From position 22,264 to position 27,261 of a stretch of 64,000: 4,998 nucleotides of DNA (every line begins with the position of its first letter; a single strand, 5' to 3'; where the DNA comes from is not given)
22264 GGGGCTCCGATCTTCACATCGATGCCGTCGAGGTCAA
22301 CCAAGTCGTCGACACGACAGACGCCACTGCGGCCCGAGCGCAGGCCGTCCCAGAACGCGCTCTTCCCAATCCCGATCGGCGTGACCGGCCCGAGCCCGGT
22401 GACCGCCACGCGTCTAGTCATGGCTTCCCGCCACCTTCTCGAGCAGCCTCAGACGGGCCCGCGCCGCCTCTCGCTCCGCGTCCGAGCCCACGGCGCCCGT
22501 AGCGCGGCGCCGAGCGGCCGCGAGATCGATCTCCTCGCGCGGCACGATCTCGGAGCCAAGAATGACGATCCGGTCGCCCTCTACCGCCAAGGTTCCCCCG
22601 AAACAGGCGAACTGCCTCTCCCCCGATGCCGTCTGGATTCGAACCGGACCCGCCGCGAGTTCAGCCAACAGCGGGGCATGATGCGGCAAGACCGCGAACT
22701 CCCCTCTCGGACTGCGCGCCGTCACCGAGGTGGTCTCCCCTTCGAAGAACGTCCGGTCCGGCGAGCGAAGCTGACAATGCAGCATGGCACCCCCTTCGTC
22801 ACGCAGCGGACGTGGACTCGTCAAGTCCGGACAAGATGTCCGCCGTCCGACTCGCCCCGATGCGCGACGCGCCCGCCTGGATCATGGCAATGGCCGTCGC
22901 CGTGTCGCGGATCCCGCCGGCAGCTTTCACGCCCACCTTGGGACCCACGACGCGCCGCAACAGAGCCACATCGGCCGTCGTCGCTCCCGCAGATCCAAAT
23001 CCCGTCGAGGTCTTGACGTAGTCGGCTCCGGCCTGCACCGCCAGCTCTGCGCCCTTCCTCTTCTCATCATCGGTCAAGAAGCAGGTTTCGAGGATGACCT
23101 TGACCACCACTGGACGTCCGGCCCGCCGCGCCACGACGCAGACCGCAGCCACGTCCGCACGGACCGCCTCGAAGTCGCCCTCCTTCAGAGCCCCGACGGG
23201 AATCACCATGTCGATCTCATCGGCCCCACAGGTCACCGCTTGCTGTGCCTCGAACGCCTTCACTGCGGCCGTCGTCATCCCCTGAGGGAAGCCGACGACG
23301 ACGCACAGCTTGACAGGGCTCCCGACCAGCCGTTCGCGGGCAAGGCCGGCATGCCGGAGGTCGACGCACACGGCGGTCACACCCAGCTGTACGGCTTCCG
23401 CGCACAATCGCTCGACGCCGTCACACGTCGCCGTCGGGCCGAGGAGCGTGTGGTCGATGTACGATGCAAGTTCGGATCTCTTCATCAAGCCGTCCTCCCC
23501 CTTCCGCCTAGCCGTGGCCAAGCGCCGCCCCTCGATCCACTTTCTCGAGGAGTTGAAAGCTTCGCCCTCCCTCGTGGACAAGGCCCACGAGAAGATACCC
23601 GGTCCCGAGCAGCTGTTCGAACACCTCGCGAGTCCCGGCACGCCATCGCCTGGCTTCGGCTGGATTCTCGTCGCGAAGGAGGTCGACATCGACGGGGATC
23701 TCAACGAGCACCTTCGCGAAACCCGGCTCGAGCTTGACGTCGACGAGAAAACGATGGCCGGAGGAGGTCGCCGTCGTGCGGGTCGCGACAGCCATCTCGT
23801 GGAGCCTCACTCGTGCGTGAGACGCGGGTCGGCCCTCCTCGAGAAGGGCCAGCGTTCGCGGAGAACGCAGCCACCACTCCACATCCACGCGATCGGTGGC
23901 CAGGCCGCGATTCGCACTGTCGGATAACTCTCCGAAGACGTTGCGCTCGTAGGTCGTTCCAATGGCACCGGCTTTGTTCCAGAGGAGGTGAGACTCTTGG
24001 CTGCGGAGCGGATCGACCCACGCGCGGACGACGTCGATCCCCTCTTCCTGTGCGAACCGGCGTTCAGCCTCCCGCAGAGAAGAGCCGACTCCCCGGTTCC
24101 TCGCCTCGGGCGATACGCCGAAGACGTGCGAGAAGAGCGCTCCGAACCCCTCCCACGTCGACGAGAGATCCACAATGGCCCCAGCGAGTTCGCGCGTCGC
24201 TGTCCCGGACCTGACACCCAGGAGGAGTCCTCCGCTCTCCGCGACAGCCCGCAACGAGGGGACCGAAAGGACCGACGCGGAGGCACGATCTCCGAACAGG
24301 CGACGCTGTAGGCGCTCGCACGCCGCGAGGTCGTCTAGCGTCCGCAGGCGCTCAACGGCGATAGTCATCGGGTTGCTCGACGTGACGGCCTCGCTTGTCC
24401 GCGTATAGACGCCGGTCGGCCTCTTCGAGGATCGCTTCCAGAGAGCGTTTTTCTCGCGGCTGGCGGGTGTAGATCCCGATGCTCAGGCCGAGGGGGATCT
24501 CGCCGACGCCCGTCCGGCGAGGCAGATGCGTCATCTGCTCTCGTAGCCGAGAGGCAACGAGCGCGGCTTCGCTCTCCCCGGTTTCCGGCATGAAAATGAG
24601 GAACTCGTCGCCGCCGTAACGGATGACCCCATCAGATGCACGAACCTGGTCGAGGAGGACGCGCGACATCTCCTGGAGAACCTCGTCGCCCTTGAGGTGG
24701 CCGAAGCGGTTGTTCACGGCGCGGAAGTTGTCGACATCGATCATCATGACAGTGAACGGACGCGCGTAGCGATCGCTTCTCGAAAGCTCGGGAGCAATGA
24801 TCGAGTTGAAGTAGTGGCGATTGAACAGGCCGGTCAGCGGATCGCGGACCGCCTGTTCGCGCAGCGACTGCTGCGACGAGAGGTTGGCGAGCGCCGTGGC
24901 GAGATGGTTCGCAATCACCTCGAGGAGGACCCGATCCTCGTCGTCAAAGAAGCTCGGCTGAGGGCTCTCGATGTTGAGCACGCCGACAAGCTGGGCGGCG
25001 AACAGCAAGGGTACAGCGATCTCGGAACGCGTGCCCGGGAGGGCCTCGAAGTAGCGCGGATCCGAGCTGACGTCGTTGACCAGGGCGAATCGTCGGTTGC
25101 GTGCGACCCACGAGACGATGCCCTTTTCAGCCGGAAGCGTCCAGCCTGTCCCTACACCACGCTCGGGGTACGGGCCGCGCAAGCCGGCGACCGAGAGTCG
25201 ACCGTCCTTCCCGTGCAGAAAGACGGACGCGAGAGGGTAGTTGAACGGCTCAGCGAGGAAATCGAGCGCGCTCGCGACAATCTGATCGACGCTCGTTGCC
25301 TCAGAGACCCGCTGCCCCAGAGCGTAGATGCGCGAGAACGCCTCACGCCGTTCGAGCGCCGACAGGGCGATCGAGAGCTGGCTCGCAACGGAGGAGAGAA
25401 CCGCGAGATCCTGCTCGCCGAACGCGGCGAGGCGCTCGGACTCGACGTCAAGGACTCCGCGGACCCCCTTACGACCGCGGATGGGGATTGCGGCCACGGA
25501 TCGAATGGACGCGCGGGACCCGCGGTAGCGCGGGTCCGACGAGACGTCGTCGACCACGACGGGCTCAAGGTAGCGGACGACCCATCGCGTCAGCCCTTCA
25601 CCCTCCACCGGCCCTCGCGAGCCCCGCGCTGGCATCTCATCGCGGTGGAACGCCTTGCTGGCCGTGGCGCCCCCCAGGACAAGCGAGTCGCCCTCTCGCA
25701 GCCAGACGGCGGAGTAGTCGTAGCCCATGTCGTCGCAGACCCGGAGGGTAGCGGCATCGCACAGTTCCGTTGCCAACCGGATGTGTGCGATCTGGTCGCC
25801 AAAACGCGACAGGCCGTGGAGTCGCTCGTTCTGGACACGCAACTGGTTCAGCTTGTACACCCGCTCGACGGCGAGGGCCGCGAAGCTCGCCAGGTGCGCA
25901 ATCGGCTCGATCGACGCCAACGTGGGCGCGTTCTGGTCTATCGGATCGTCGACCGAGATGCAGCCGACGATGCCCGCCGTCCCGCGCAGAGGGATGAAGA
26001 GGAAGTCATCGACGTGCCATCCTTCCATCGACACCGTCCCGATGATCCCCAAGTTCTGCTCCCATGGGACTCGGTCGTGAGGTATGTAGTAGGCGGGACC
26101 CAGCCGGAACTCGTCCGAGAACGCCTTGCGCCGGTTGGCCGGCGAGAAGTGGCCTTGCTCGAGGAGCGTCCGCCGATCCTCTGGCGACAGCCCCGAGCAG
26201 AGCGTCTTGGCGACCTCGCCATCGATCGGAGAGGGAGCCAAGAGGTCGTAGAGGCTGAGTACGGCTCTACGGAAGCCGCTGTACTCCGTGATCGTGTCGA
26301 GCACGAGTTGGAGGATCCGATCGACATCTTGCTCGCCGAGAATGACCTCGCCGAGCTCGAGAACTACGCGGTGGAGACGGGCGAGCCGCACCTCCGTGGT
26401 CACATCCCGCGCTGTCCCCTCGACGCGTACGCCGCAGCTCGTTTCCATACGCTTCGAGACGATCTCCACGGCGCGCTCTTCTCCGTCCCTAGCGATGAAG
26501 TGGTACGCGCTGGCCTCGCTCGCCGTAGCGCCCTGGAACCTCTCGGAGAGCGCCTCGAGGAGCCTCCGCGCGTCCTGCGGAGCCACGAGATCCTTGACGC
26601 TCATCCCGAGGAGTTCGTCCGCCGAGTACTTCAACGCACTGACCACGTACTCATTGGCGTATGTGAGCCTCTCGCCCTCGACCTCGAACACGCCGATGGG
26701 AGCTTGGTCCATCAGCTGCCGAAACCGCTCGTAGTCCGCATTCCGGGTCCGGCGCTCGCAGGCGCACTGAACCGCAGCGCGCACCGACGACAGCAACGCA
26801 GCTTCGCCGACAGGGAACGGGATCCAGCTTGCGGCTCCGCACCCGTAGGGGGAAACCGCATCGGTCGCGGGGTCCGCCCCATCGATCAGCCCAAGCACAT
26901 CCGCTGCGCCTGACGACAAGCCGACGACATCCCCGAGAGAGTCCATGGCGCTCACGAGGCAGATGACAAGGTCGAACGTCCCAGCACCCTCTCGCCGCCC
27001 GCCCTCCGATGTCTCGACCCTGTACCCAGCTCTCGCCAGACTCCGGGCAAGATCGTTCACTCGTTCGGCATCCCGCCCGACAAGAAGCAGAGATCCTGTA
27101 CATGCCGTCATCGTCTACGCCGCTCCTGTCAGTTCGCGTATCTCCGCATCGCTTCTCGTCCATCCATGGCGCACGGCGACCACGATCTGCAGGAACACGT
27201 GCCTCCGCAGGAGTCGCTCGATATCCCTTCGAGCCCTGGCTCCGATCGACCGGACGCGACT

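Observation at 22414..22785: Orphan ATP synthase epsilon-like gene between deoC and fabF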

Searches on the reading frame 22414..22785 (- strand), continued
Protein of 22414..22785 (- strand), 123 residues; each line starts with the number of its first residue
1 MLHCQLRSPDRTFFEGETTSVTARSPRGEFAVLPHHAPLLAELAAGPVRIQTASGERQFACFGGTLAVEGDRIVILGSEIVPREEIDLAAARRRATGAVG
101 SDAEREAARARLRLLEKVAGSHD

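Call 68: search_protein_families(library=ncbifam, proteins=[L034:10001-10405:+, L026:10004-10390:+, L018:10001-10399:+], max_evalue=0.001)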
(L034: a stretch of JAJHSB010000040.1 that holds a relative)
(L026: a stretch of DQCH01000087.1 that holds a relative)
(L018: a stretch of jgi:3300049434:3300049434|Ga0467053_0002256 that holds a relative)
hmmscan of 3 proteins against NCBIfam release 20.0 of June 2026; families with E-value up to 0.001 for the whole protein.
L034:10001-10405:+ (134 aa): 20 families
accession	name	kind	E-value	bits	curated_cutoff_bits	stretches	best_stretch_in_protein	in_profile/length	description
TIGR01216.1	ATP_synt_epsi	equivalog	3.5e-22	78.8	67.25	1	1-126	2-129/130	ATP synthase F1 subunit epsilon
NF001847.0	PRK00571.1-4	equivalog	3.5e-18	65.6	135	1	1-131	4-136/139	F0F1 ATP synthase subunit epsilon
NF009977.0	PRK13442.1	equivalog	1.4e-17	63.7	80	1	1-90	6-96/102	F0F1 ATP synthase subunit epsilon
NF001852.0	PRK00571.2-5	equivalog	7.6e-17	61.7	145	1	1-97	4-102/124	F0F1 ATP synthase subunit epsilon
NF009980.0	PRK13446.1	equivalog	3.9e-16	59.2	129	1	4-109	8-113/136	F0F1 ATP synthase subunit epsilon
NF001851.0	PRK00571.2-4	equivalog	1.6e-15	57.3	131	1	3-119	7-125/135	F0F1 ATP synthase subunit epsilon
NF001846.0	PRK00571.1-3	equivalog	3.3e-14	53.2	132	1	7-109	10-113/137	F0F1 ATP synthase subunit epsilon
NF009985.0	PRK13451.1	equivalog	6.2e-14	52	112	1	3-96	3-96/101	F0F1 ATP synthase subunit epsilon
NF009979.0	PRK13444.1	equivalog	3.9e-13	49.8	163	1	2-108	7-113/127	F0F1 ATP synthase subunit epsilon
NF011323.0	PRK14736.1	subfamily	4.1e-13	49.4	145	1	3-108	6-111/133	F0F1 ATP synthase subunit epsilon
NF009982.0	PRK13448.1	equivalog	1e-11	45.1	146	1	4-103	7-106/135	F0F1 ATP synthase subunit epsilon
NF009983.0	PRK13449.1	equivalog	1.3e-11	44.7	106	1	4-79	7-84/88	ATP synthase F1 subunit epsilon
NF009984.0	PRK13450.1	equivalog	2.4e-11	43.7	164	1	4-96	8-101/133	F0F1 ATP synthase subunit epsilon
NF009978.0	PRK13443.1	equivalog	3.4e-10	40.2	148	1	3-118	7-122/136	F0F1 ATP synthase subunit epsilon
NF011322.0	PRK14735.1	equivalog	9.8e-10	38.5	202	1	5-125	7-128/139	F0F1 ATP synthase subunit epsilon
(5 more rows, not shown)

L026:10004-10390:+ (128 aa): 19 families
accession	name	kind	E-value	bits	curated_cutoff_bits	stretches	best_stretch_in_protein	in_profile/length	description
TIGR01216.1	ATP_synt_epsi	equivalog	4e-20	72.1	67.25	1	2-115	3-117/130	ATP synthase F1 subunit epsilon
NF001847.0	PRK00571.1-4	equivalog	2.4e-19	69.4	135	1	1-111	4-115/139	F0F1 ATP synthase subunit epsilon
NF009977.0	PRK13442.1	equivalog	1.8e-17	63.3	80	1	1-89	6-95/102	F0F1 ATP synthase subunit epsilon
NF001852.0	PRK00571.2-5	equivalog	3.2e-17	62.9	145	1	1-100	4-105/124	F0F1 ATP synthase subunit epsilon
NF009980.0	PRK13446.1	equivalog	2e-16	60.1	129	1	8-118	12-122/136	F0F1 ATP synthase subunit epsilon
NF001851.0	PRK00571.2-4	equivalog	7.7e-15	55.1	131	1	3-111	7-116/135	F0F1 ATP synthase subunit epsilon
NF001846.0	PRK00571.1-3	equivalog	3.2e-14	53.3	132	1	9-113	12-120/137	F0F1 ATP synthase subunit epsilon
NF009982.0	PRK13448.1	equivalog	6.9e-14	52.1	146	1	2-117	5-119/135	F0F1 ATP synthase subunit epsilon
NF009984.0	PRK13450.1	equivalog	2.6e-13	50.1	164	1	7-124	11-129/133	F0F1 ATP synthase subunit epsilon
NF011322.0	PRK14735.1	equivalog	1.7e-12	47.4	202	1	2-120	4-121/139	F0F1 ATP synthase subunit epsilon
NF009979.0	PRK13444.1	equivalog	2.5e-12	47.2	163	1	6-113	11-117/127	F0F1 ATP synthase subunit epsilon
NF009983.0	PRK13449.1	equivalog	2.8e-12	46.8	106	1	2-80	5-85/88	ATP synthase F1 subunit epsilon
NF011323.0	PRK14736.1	subfamily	1.7e-10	41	145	1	2-100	5-104/133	F0F1 ATP synthase subunit epsilon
NF009978.0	PRK13443.1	equivalog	9.9e-09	35.5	148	1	4-107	8-111/136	F0F1 ATP synthase subunit epsilon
NF009985.0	PRK13451.1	equivalog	5.4e-08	32.9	112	1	7-86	7-86/101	F0F1 ATP synthase subunit epsilon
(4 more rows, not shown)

L018:10001-10399:+ (132 aa): 20 families
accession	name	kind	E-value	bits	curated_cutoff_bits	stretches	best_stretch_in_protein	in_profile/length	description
NF001852.0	PRK00571.2-5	equivalog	5.3e-39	133.3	145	1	1-116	4-118/124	F0F1 ATP synthase subunit epsilon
NF009977.0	PRK13442.1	equivalog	1.6e-34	118.1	80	1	1-95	6-100/102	F0F1 ATP synthase subunit epsilon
NF001847.0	PRK00571.1-4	equivalog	4.2e-32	110.7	135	1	1-122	4-130/139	F0F1 ATP synthase subunit epsilon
TIGR01216.1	ATP_synt_epsi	equivalog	1.5e-30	105.9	67.25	1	1-124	2-130/130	ATP synthase F1 subunit epsilon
NF009980.0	PRK13446.1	equivalog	1.1e-26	93.3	129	1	1-124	5-132/136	F0F1 ATP synthase subunit epsilon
NF001846.0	PRK00571.1-3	equivalog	1.5e-25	89.9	132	1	1-124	4-135/137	F0F1 ATP synthase subunit epsilon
NF011322.0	PRK14735.1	equivalog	1.6e-25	89.6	202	1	2-127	4-133/139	F0F1 ATP synthase subunit epsilon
NF001851.0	PRK00571.2-4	equivalog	1.4e-20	73.7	131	1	2-117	6-119/135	F0F1 ATP synthase subunit epsilon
NF009984.0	PRK13450.1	equivalog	3e-20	72.5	164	1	3-124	7-132/133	F0F1 ATP synthase subunit epsilon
NF011323.0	PRK14736.1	subfamily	1.8e-17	63.6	145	1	2-95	5-98/133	F0F1 ATP synthase subunit epsilon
NF009979.0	PRK13444.1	equivalog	2.5e-17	63.4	163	1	2-124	7-126/127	F0F1 ATP synthase subunit epsilon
NF009983.0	PRK13449.1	equivalog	1.2e-16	60.9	106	1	2-81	5-85/88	ATP synthase F1 subunit epsilon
NF009978.0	PRK13443.1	equivalog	2.8e-13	50.2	148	1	1-108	5-111/136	F0F1 ATP synthase subunit epsilon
NF009982.0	PRK13448.1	equivalog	1.1e-12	48.2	146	1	2-106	5-108/135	F0F1 ATP synthase subunit epsilon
NF009986.0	PRK13452.1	equivalog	2.7e-12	47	207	1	2-123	7-126/145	F0F1 ATP synthase subunit epsilon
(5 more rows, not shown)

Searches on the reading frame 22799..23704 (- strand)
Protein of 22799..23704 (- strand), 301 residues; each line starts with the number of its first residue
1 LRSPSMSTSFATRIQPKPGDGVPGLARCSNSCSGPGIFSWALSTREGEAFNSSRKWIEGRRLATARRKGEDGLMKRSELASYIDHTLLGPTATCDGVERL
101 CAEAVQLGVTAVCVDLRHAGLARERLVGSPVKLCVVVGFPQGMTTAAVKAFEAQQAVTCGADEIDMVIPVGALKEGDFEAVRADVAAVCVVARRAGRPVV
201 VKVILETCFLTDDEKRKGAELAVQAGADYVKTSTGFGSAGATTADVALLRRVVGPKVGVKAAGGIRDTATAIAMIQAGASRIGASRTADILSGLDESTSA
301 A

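Call 3: search_protein_families(library=pfam, proteins=[window:22799-23704:-], max_evalue=0.01)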
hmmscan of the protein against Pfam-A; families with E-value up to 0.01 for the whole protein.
window:22799-23704:- (301 aa): 1 family
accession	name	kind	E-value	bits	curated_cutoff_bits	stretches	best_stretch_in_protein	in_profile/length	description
PF01791.15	DeoC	-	6.8e-12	45.9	23.8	1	82-283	5-219/229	DeoC/LacD family aldolase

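Call 4: search_protein_families(library=ncbifam, proteins=[window:22799-23704:-], max_evalue=0.01)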
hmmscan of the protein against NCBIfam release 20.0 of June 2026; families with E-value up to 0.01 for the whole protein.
window:22799-23704:- (301 aa): 2 families
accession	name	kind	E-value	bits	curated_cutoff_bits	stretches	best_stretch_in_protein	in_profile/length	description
TIGR00126.1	deoC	equivalog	6e-74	248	117.3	1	78-290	1-209/211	deoxyribose-phosphate aldolase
NF041755.1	RuMP_HxlAB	equivalog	0.0092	15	500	0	144-280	64-185/391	bifunctional 3-hexulose-6-phosphate synthase/6-phospho-3-hexuloisomerase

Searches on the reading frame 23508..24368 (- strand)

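Call 3: search_protein_families(library=pfam, proteins=[window:23508-24368:-], max_evalue=0.01)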
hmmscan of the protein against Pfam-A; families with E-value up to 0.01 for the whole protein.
window:23508-24368:- (286 aa): 2 families
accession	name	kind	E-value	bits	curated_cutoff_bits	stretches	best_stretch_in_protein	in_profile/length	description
PF00583.31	Acetyltransf_1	-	0.00053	20.7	20.7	1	78-134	60-115/116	Acetyltransferase (GNAT) family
PF13508.13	Acetyltransf_7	-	0.005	17.6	27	1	77-117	29-66/84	Acetyltransferase (GNAT) domain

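Call 4: search_protein_families(library=ncbifam, proteins=[window:23508-24368:-], max_evalue=0.01)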
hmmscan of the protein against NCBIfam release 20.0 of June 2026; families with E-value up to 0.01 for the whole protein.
window:23508-24368:- (286 aa): 0 families

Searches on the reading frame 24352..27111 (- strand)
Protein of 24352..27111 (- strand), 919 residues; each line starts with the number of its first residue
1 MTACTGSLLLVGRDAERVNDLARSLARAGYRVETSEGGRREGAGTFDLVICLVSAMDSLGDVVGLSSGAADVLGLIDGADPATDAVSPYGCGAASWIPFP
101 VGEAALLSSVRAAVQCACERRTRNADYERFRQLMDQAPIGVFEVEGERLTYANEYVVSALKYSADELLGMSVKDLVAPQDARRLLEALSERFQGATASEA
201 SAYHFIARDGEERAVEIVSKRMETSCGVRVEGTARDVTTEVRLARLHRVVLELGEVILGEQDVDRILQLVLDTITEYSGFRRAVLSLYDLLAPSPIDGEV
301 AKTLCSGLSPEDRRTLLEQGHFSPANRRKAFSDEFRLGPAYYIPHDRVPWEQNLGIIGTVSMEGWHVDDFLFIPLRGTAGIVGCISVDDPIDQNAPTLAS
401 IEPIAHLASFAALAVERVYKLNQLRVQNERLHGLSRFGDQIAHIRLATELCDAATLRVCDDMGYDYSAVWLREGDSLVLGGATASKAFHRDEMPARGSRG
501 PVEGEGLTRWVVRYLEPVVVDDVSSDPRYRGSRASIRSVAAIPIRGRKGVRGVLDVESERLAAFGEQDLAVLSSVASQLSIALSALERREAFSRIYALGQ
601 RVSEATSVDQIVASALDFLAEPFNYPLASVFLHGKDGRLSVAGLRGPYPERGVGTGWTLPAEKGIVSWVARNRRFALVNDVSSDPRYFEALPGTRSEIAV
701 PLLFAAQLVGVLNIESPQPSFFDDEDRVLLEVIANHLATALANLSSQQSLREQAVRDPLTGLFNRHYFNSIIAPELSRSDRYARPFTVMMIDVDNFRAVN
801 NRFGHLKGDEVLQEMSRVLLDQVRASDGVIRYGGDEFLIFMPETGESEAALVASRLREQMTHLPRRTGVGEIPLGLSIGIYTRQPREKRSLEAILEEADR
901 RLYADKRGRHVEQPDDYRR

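Call 3: search_protein_families(library=pfam, proteins=[window:24352-27111:-], max_evalue=0.01)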
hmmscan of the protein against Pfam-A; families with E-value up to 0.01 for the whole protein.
window:24352-27111:- (919 aa): 9 families
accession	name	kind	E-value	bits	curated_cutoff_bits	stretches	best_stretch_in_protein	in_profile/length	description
PF00990.26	GGDEF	-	2.4e-40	138.4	23.8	1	754-907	1-156/161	Diguanylate cyclase, GGDEF domain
PF13185.12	GAF_2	-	1.1e-39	136.2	28.6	2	605-741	1-135/136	GAF domain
PF01590.32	GAF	-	2.2e-36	125.8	22.4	2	449-583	4-133/133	GAF domain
PF13492.12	GAF_3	-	5.6e-21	75.7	27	2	607-743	1-129/129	GAF domain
PF13426.13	PAS_9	-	9.3e-08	32.7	27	1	140-238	3-102/103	PAS domain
PF13188.13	PAS_8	-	1.2e-07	31.8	21.8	1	128-183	1-54/65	PAS domain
PF00989.32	PAS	-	1.5e-07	31.9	22.6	1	128-222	1-96/113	PAS fold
PF08448.16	PAS_4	-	7.3e-05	23.4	23.1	1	146-241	14-109/110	PAS fold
PF17853.6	GGDEF_2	-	0.0012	19.5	24.5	0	784-871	21-95/116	GGDEF-like domain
